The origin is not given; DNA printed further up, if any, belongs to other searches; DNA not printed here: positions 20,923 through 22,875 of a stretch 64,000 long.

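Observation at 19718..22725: cNMP-gated two-component operon whose output domain is a flavoprotein rather than a DNA-binding domain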

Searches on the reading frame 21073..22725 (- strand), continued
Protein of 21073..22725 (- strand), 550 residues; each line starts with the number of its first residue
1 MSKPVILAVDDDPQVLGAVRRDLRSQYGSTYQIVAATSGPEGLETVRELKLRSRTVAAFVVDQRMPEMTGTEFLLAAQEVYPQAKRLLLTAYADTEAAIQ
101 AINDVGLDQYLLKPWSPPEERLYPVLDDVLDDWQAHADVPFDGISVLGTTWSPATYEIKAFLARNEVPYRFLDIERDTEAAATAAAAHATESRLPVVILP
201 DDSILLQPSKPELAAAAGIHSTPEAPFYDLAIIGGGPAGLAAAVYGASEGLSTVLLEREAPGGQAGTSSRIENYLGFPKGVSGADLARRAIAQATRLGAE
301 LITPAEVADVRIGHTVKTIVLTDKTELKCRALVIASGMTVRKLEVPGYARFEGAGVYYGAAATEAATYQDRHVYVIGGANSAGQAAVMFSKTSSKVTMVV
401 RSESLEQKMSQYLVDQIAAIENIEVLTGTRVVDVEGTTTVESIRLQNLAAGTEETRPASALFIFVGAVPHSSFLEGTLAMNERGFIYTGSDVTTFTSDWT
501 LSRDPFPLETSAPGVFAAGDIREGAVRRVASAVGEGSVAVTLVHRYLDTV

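Call 9: find_encoding_contigs(protein=window:21073-22725:-, flank=6000, max_places=4)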
Protein window:21073-22725:- (550 aa): 13 contigs read that carry it; 4 places shown.
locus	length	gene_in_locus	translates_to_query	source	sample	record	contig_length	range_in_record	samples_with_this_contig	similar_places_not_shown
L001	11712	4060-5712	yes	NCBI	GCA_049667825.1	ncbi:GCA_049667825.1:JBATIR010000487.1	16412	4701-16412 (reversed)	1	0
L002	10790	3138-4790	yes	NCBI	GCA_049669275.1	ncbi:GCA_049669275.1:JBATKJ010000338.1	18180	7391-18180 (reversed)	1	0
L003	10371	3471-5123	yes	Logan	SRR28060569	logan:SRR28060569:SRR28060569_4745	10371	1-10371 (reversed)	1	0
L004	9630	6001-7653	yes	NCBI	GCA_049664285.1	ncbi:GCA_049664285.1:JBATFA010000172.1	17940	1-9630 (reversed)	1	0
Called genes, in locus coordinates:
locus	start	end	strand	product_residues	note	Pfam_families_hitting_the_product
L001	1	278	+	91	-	PF01266:DAO (faint)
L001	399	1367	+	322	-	PF13011:LZ_Tnp_IS481, PF13384:HTH_23, PF13518:HTH_28, PF13551:HTH_29, PF13565:HTH_32, PF00665:rve, PF13683:rve_3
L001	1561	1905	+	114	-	PF12840:HTH_20, PF01022:HTH_5, PF09339:HTH_IclR (faint)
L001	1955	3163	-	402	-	PF06772:LtrA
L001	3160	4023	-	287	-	PF12706:Lactamase_B_2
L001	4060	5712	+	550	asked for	PF00072:Response_reg, PF01266:DAO (weak), PF03486:HI0933_like (faint), PF07992:Pyr_redox_2, PF12831:FAD_oxidored (weak), PF13738:Pyr_redox_3, PF00070:Pyr_redox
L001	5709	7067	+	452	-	PF00027:cNMP_binding, PF02518:HATPase_c, PF14501:HATPase_c_5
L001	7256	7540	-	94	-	-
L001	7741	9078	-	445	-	PF07690:MFS_1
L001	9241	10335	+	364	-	PF01979:Amidohydro_1, PF07969:Amidohydro_3 (weak)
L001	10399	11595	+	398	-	PF01408:GFO_IDH_MocA, PF03807:F420_oxidored (weak), PF02894:GFO_IDH_MocA_C, PF22725:GFO_IDH_MocA_C3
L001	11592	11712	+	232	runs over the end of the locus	PF01182:Glucosamine_iso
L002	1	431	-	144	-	?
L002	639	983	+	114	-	PF12840:HTH_20, PF01022:HTH_5, PF09339:HTH_IclR (faint)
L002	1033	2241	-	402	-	PF06772:LtrA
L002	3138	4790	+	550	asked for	PF00072:Response_reg, PF01266:DAO (weak), PF03486:HI0933_like (faint), PF07992:Pyr_redox_2, PF12831:FAD_oxidored (weak), PF13738:Pyr_redox_3, PF00070:Pyr_redox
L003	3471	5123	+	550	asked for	PF00072:Response_reg, PF01266:DAO (weak), PF03486:HI0933_like (faint), PF07992:Pyr_redox_2, PF12831:FAD_oxidored (weak), PF13738:Pyr_redox_3, PF00070:Pyr_redox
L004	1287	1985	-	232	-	PF00072:Response_reg, PF00486:Trans_reg_C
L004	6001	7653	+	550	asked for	PF00072:Response_reg, PF01266:DAO (weak), PF03486:HI0933_like (faint), PF07992:Pyr_redox_2, PF12831:FAD_oxidored (weak), PF13738:Pyr_redox_3, PF00070:Pyr_redox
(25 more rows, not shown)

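Call 22: search_protein_representatives(protein=window:21073-22725:-)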
Query: 550 residues. Proteins with E-value up to 0.001 (for the whole library): 56332; up to 1e-10: 20171; up to 1e-30: 3482. The best 150 are listed.
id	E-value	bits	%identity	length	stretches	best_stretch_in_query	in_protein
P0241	1.7e-187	640.9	55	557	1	1-549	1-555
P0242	1.2e-172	591.9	51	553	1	1-549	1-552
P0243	8.6e-171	585.8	54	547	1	3-548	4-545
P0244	6.6e-165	566.4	51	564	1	3-547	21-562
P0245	3.1e-150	518.0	47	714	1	1-549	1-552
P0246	1.9e-145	502.2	45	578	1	2-548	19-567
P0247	2.1e-140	485.6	51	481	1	3-457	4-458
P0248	2.2e-140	485.5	48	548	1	6-549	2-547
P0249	4.2e-137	474.6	57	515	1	7-400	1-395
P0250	4.7e-137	474.5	94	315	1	182-421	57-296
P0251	2.6e-136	472.0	53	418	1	69-484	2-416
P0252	7.8e-132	457.3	41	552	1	1-548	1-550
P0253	7.5e-131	454.0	45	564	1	1-547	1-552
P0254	1.8e-128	446.1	54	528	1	1-381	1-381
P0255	6.5e-126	437.7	43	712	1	3-547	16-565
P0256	7.1e-126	437.6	42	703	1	3-547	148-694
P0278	4.0e-112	392.3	46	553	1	138-547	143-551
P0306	6.9e-104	365.1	40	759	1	2-548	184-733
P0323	2.0e-99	350.4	45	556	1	140-548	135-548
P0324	2.2e-99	350.2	47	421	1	143-547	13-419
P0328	4.3e-99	349.3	44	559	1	143-547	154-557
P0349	6.6e-95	335.5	46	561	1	143-547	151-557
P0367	7.4e-93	328.7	42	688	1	143-548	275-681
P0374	5.2e-92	325.9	42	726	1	142-547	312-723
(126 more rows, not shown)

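Call 25: search_protein_families(library=pfam, proteins=[P0278, P0323, P0328, P0349, P0367, P0374, P0245, P0256, P0306, P0324], max_evalue=0.001)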
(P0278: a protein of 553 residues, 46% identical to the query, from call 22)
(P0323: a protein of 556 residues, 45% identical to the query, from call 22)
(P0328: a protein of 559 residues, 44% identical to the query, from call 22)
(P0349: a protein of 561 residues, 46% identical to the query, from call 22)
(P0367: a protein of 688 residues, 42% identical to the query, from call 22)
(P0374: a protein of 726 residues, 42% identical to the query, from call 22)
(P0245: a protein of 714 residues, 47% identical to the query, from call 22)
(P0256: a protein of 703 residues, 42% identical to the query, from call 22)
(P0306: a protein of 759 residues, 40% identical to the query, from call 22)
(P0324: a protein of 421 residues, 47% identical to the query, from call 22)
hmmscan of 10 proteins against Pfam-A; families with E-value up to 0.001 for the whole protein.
P0278 (553 aa): 14 families
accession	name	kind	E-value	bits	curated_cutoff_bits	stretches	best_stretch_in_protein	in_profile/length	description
PF07992.20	Pyr_redox_2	-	7.2e-35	121.3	26.1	1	233-540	1-291/291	Pyridine nucleotide-disulphide oxidoreductase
PF00027.35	cNMP_binding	-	9.2e-18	64.5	27.5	1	37-122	2-88/89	Cyclic nucleotide-binding domain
PF13738.12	Pyr_redox_3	-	1e-17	64.8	30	1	324-490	116-287/305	Pyridine nucleotide-disulphide oxidoreductase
PF12831.13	FAD_oxidored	-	3.8e-09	36.8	27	1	234-271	1-39/416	FAD dependent oxidoreductase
PF00070.33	Pyr_redox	-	1.1e-08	36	22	1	377-449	2-79/82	Pyridine nucleotide-disulphide oxidoreductase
PF01266.30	DAO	-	1.8e-08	34.7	27.9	1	234-273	1-41/353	FAD dependent oxidoreductase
PF01946.23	Thi4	-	3.8e-07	30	26.2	1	232-272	17-58/235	Thi4 family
PF01134.28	GIDA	-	3.8e-07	29.9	22.1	0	234-263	1-30/391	Glucose inhibited division protein A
PF03486.20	HI0933_like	-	6.1e-07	29.6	50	0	234-265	2-33/244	HI0933-like protein Rossmann domain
PF13450.12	NAD_binding_8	-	1.5e-06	28.8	21.9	1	237-271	1-36/68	NAD(P)-binding Rossmann-like domain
PF00890.30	FAD_binding_2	-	4.8e-06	26.5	20.4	1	234-274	1-42/414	FAD binding domain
PF13434.12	Lys_Orn_oxgnase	-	3.6e-05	23.5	21.3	0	326-409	141-225/339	L-lysine 6-monooxygenase/L-ornithine 5-monooxygenase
PF05834.18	Lycopene_cycl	-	3.7e-05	23.4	23.4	0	234-274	1-46/380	Lycopene cyclase protein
PF01494.25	FAD_binding_3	-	0.00061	19.5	22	0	234-265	3-34/349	FAD binding domain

P0323 (556 aa): 10 families
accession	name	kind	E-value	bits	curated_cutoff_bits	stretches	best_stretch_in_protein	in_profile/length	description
PF07992.20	Pyr_redox_2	-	2.7e-29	103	26.1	1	224-536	1-291/291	Pyridine nucleotide-disulphide oxidoreductase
PF13738.12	Pyr_redox_3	-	3.3e-15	56.6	30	2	314-474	115-278/305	Pyridine nucleotide-disulphide oxidoreductase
PF00027.35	cNMP_binding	-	1.1e-14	54.5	27.5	1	27-111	2-87/89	Cyclic nucleotide-binding domain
PF00070.33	Pyr_redox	-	5.9e-07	30.4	22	1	369-442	2-80/82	Pyridine nucleotide-disulphide oxidoreductase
PF01946.23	Thi4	-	2.1e-06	27.6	26.2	1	224-261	18-57/235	Thi4 family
PF13450.12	NAD_binding_8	-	3.2e-05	24.6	21.9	1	228-269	1-42/68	NAD(P)-binding Rossmann-like domain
PF12831.13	FAD_oxidored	-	8.7e-05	22.4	27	1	225-261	1-38/416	FAD dependent oxidoreductase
PF03486.20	HI0933_like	-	0.00017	21.5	50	0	225-258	2-35/244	HI0933-like protein Rossmann domain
PF00890.30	FAD_binding_2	-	0.00023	21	20.4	1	225-466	1-206/414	FAD binding domain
PF13434.12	Lys_Orn_oxgnase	-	0.00039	20.1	21.3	0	222-253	1-33/339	L-lysine 6-monooxygenase/L-ornithine 5-monooxygenase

P0328 (559 aa): 10 families
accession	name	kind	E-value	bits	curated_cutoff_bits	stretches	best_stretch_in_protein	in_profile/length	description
PF07992.20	Pyr_redox_2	-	8.5e-32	111.2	26.1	1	240-546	2-291/291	Pyridine nucleotide-disulphide oxidoreductase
PF00027.35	cNMP_binding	-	1.5e-10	41.3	27.5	1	45-127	2-87/89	Cyclic nucleotide-binding domain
PF13738.12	Pyr_redox_3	-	1.8e-10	41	30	1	317-497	103-286/305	Pyridine nucleotide-disulphide oxidoreductase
PF00070.33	Pyr_redox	-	2.1e-09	38.2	22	1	384-457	1-79/82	Pyridine nucleotide-disulphide oxidoreductase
PF03486.20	HI0933_like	-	6.7e-06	26.2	50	0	240-271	2-33/244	HI0933-like protein Rossmann domain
PF12831.13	FAD_oxidored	-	9.2e-06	25.6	27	1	240-276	1-38/416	FAD dependent oxidoreductase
PF13450.12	NAD_binding_8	-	1.6e-05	25.5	21.9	1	243-290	1-47/68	NAD(P)-binding Rossmann-like domain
PF01266.30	DAO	-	2.8e-05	24.3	27.9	1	240-281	1-41/353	FAD dependent oxidoreductase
PF01946.23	Thi4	-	4.7e-05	23.2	26.2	1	238-278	17-59/235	Thi4 family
PF00890.30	FAD_binding_2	-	5.6e-05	23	20.4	1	240-277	1-39/414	FAD binding domain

P0349 (561 aa): 7 families
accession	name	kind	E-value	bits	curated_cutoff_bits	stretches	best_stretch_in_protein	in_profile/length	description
PF07992.20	Pyr_redox_2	-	2.3e-35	122.9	26.1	1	237-546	2-291/291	Pyridine nucleotide-disulphide oxidoreductase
PF13738.12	Pyr_redox_3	-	6.8e-17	62.1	30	1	309-469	98-262/305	Pyridine nucleotide-disulphide oxidoreductase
PF00027.35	cNMP_binding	-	8.9e-14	51.7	27.5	1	43-124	6-88/89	Cyclic nucleotide-binding domain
PF00070.33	Pyr_redox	-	9.5e-09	36.1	22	1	380-454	1-80/82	Pyridine nucleotide-disulphide oxidoreductase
PF01134.28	GIDA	-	2.5e-07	30.5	22.1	0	380-411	1-32/391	Glucose inhibited division protein A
PF01266.30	DAO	-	6.4e-06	26.4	27.9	0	291-351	148-209/353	FAD dependent oxidoreductase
PF03486.20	HI0933_like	-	7.6e-05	22.7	50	0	237-265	2-30/244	HI0933-like protein Rossmann domain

P0367 (688 aa): 11 families
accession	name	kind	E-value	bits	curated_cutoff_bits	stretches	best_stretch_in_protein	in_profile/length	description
PF07992.20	Pyr_redox_2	-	1.6e-31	110.3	26.1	1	361-669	1-291/291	Pyridine nucleotide-disulphide oxidoreductase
PF00027.35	cNMP_binding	-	1.6e-16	60.5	27.5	1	164-250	2-88/89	Cyclic nucleotide-binding domain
PF13738.12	Pyr_redox_3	-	2e-16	60.6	30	1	415-617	79-285/305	Pyridine nucleotide-disulphide oxidoreductase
PF00070.33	Pyr_redox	-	2.7e-09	37.9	22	1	506-570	2-69/82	Pyridine nucleotide-disulphide oxidoreductase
PF12831.13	FAD_oxidored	-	7.6e-06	25.9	27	1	362-398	1-38/416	FAD dependent oxidoreductase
PF13434.12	Lys_Orn_oxgnase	-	1.1e-05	25.2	21.3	0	449-537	131-224/339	L-lysine 6-monooxygenase/L-ornithine 5-monooxygenase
PF01494.25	FAD_binding_3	-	1.5e-05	24.8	22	1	361-405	2-46/349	FAD binding domain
PF03486.20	HI0933_like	-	4.4e-05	23.5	50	0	362-394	2-34/244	HI0933-like protein Rossmann domain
PF01946.23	Thi4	-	0.00014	21.6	26.2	0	361-399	18-58/235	Thi4 family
PF01266.30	DAO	-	0.00015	21.9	27.9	0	362-404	1-45/353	FAD dependent oxidoreductase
PF13450.12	NAD_binding_8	-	0.00049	20.7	21.9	0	365-398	1-35/68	NAD(P)-binding Rossmann-like domain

P0374 (726 aa): 13 families
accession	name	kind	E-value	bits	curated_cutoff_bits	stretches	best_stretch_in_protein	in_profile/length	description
PF07992.20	Pyr_redox_2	-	7.4e-31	108.1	26.1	1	400-712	2-291/291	Pyridine nucleotide-disulphide oxidoreductase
PF13738.12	Pyr_redox_3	-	7.7e-21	75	30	2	452-657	78-287/305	Pyridine nucleotide-disulphide oxidoreductase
PF00027.35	cNMP_binding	-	1.6e-10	41.2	27.5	1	202-287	2-88/89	Cyclic nucleotide-binding domain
PF01266.30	DAO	-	5.3e-08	33.2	27.9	1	400-441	1-44/353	FAD dependent oxidoreductase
PF12831.13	FAD_oxidored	-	3.8e-07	30.2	27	1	400-437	1-39/416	FAD dependent oxidoreductase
PF01946.23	Thi4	-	5.2e-07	29.6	26.2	1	393-437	12-58/235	Thi4 family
PF13450.12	NAD_binding_8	-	5.9e-07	30.1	21.9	1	403-440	1-39/68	NAD(P)-binding Rossmann-like domain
PF00070.33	Pyr_redox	-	7.9e-07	29.9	22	1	544-610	2-71/82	Pyridine nucleotide-disulphide oxidoreductase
PF13434.12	Lys_Orn_oxgnase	-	1.5e-06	28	21.3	0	491-572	135-221/339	L-lysine 6-monooxygenase/L-ornithine 5-monooxygenase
PF03486.20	HI0933_like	-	2.6e-06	27.5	50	0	400-431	2-33/244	HI0933-like protein Rossmann domain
PF01494.25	FAD_binding_3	-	1.2e-05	25.2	22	1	401-432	4-35/349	FAD binding domain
PF01134.28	GIDA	-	1.9e-05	24.4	22.1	0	400-428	1-29/391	Glucose inhibited division protein A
PF00890.30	FAD_binding_2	-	7.9e-05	22.5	20.4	1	400-439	1-41/414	FAD binding domain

P0245 (714 aa): 11 families
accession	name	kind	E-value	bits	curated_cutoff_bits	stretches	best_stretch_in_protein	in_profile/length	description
PF07992.20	Pyr_redox_2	-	9.4e-38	130.7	26.1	1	228-539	1-291/291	Pyridine nucleotide-disulphide oxidoreductase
PF00027.35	cNMP_binding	-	2.6e-23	82.2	27.5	1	597-681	4-89/89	Cyclic nucleotide-binding domain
PF13738.12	Pyr_redox_3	-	2.2e-18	67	30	1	290-487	87-288/305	Pyridine nucleotide-disulphide oxidoreductase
PF01266.30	DAO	-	1.4e-08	35.1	27.9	1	229-270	1-44/353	FAD dependent oxidoreductase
PF03486.20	HI0933_like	-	2.5e-07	30.8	50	0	229-260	2-33/244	HI0933-like protein Rossmann domain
PF01946.23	Thi4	-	4.4e-07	29.8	26.2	1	227-266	17-58/235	Thi4 family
PF12831.13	FAD_oxidored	-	8.5e-07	29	27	1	229-265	1-38/416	FAD dependent oxidoreductase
PF00070.33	Pyr_redox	-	9.7e-07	29.7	22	0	373-438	2-70/82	Pyridine nucleotide-disulphide oxidoreductase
PF00072.30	Response_reg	-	3e-06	27.8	30.2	1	12-116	6-102/111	Response regulator receiver domain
PF13450.12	NAD_binding_8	-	1.4e-05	25.7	21.9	1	232-266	1-36/68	NAD(P)-binding Rossmann-like domain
PF00890.30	FAD_binding_2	-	3.7e-05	23.5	20.4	1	229-268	1-41/414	FAD binding domain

P0256 (703 aa): 12 families
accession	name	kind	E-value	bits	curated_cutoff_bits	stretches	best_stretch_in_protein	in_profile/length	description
PF07992.20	Pyr_redox_2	-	1.5e-33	116.9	26.1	1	373-683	1-291/291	Pyridine nucleotide-disulphide oxidoreductase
PF12680.13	SnoaL_2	-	5.9e-15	56.1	27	1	9-114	1-101/102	SnoaL-like domain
PF13738.12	Pyr_redox_3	-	2.2e-14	53.9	30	1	509-632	158-288/305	Pyridine nucleotide-disulphide oxidoreductase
PF12831.13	FAD_oxidored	-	2.2e-10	40.9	27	1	374-410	1-38/416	FAD dependent oxidoreductase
PF00070.33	Pyr_redox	-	4.5e-08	33.9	22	1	518-583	2-70/82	Pyridine nucleotide-disulphide oxidoreductase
PF00890.30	FAD_binding_2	-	1.4e-06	28.3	20.4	1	374-408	1-36/414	FAD binding domain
PF01946.23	Thi4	-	1.7e-06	27.9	26.2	1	368-411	13-58/235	Thi4 family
PF01266.30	DAO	-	2.4e-06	27.8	27.9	1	374-498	1-129/353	FAD dependent oxidoreductase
PF03486.20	HI0933_like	-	0.00011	22.2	50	1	374-404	2-32/244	HI0933-like protein Rossmann domain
PF01134.28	GIDA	-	0.00028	20.5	22.1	1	374-403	1-30/391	Glucose inhibited division protein A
PF13450.12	NAD_binding_8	-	0.0003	21.4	21.9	1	377-410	1-35/68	NAD(P)-binding Rossmann-like domain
PF07366.18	SnoaL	-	0.00034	20.9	28.4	1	7-112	2-110/126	SnoaL-like polyketide cyclase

P0306 (759 aa): 13 families
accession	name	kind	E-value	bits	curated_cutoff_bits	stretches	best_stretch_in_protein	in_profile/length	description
PF07992.20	Pyr_redox_2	-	7.6e-31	108.1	26.1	1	408-721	1-291/291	Pyridine nucleotide-disulphide oxidoreductase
PF13738.12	Pyr_redox_3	-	1.6e-15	57.6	30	2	510-605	122-215/305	Pyridine nucleotide-disulphide oxidoreductase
PF12831.13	FAD_oxidored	-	2e-09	37.7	27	1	409-458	1-50/416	FAD dependent oxidoreductase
PF00070.33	Pyr_redox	-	3.9e-08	34.1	22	1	557-628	2-79/82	Pyridine nucleotide-disulphide oxidoreductase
PF01946.23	Thi4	-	1e-06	28.6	26.2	1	402-446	12-58/235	Thi4 family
PF00890.30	FAD_binding_2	-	1.6e-06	28.1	20.4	1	409-447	1-40/414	FAD binding domain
PF03486.20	HI0933_like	-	4.2e-06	26.8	50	1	409-439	2-32/244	HI0933-like protein Rossmann domain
PF01134.28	GIDA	-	4.7e-06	26.3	22.1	1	409-436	1-28/391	Glucose inhibited division protein A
PF00072.30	Response_reg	-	7.9e-06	26.5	30.2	1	196-287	5-93/111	Response regulator receiver domain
PF13450.12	NAD_binding_8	-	1.5e-05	25.6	21.9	1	412-450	1-40/68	NAD(P)-binding Rossmann-like domain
PF01266.30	DAO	-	0.00011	22.3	27.9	0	409-448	1-39/353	FAD dependent oxidoreductase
PF13434.12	Lys_Orn_oxgnase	-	0.00024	20.8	21.3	0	493-582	128-216/339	L-lysine 6-monooxygenase/L-ornithine 5-monooxygenase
PF00743.25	FMO-like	-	0.00079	18.4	22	0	504-582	130-211/532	Flavin-binding monooxygenase-like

P0324 (421 aa): 7 families
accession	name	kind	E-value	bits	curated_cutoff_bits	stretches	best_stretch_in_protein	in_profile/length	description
PF07992.20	Pyr_redox_2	-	7.1e-29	101.6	26.1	1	97-408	1-291/291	Pyridine nucleotide-disulphide oxidoreductase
PF13738.12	Pyr_redox_3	-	2.8e-17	63.4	30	1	176-354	104-286/305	Pyridine nucleotide-disulphide oxidoreductase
PF12831.13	FAD_oxidored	-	3.5e-05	23.7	27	1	98-134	1-38/416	FAD dependent oxidoreductase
PF00070.33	Pyr_redox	-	5.8e-05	24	22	0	242-314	2-79/82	Pyridine nucleotide-disulphide oxidoreductase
PF01266.30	DAO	-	6e-05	23.2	27.9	0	147-235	141-238/353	FAD dependent oxidoreductase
PF01494.25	FAD_binding_3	-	7.2e-05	22.6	22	0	98-129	3-34/349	FAD binding domain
PF01134.28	GIDA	-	0.00053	19.6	22.1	0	98-123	1-26/391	Glucose inhibited division protein A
